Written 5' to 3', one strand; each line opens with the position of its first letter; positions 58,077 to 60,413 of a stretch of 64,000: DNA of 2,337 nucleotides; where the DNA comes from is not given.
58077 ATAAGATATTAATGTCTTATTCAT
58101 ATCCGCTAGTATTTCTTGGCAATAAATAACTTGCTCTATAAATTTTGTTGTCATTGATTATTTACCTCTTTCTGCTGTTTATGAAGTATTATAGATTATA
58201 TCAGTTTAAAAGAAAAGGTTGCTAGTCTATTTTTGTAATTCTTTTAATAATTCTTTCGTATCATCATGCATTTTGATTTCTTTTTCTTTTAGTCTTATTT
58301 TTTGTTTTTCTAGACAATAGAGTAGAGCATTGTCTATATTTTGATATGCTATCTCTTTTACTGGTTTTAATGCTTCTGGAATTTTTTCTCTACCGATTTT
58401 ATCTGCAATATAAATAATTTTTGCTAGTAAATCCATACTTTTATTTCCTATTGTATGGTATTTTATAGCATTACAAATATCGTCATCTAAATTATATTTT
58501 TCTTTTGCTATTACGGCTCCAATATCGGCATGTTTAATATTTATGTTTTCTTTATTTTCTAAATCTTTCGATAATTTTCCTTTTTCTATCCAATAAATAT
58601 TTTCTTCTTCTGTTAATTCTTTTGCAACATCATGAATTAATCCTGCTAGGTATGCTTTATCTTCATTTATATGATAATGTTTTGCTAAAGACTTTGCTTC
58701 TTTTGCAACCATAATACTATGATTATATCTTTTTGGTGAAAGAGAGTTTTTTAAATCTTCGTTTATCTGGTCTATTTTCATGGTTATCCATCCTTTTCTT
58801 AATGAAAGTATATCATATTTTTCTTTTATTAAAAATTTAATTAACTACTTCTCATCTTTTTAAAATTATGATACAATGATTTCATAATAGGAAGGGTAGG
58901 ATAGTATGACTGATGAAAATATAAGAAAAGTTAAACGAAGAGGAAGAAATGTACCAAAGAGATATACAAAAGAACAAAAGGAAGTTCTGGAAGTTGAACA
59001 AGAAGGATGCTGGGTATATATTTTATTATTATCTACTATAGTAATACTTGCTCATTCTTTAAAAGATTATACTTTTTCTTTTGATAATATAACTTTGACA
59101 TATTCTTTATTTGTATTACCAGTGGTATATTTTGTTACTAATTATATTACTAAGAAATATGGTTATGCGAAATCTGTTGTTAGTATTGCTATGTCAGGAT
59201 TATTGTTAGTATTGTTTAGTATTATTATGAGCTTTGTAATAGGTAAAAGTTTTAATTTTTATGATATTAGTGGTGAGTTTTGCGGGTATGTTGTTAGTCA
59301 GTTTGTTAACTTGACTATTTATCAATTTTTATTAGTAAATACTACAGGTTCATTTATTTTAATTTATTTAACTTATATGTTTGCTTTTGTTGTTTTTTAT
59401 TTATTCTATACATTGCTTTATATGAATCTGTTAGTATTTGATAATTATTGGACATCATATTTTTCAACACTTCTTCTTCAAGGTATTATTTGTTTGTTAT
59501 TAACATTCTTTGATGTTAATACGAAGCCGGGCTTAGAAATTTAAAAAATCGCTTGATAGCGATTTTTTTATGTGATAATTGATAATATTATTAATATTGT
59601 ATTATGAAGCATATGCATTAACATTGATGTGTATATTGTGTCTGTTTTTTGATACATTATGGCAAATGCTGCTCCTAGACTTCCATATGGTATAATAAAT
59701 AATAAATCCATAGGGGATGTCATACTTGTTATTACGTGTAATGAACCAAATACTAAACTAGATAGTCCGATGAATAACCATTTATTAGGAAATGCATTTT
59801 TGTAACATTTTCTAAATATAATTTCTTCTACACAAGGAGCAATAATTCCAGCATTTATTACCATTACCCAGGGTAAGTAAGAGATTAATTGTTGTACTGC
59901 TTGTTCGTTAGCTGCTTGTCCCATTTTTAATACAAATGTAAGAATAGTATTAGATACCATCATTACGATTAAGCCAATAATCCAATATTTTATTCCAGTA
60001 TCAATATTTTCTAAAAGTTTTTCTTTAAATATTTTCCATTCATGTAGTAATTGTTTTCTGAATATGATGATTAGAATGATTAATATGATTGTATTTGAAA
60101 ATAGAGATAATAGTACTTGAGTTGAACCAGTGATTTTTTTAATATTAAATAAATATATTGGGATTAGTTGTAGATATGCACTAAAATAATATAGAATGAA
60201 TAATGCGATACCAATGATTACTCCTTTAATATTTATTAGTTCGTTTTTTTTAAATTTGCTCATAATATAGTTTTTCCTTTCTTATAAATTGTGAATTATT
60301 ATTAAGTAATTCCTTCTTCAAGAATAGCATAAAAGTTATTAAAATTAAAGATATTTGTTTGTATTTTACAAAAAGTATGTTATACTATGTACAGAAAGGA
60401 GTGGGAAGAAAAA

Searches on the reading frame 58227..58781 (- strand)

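Call 39: search_protein_families(library=pfam, proteins=[window:58227-58781:-], max_evalue=0.001)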
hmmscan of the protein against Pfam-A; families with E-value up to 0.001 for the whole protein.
window:58227-58781:- (184 aa): 2 families
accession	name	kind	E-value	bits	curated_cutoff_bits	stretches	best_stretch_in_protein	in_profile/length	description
PF01966.28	HD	-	3.9e-16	59.8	22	1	18-129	1-113/116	HD domain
PF08668.18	HDOD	-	2.3e-09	37.5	22.9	1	19-110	96-194/196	HDOD domain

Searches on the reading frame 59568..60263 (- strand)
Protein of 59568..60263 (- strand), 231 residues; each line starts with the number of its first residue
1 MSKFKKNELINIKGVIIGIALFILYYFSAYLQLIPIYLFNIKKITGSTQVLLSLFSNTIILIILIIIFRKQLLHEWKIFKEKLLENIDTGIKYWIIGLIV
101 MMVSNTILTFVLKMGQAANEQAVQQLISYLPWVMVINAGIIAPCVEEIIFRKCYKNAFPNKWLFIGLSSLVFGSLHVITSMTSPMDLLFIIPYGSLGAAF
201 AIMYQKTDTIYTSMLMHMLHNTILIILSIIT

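Call 39: search_protein_families(library=pfam, proteins=[window:59568-60263:-], max_evalue=0.001)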
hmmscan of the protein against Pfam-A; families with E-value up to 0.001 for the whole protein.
window:59568-60263:- (231 aa): 1 family
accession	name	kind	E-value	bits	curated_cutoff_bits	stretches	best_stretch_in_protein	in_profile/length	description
PF02517.21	Rce1-like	-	4.5e-17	62.6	22.4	1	131-223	4-93/93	Type II CAAX prenyl endopeptidase Rce1-like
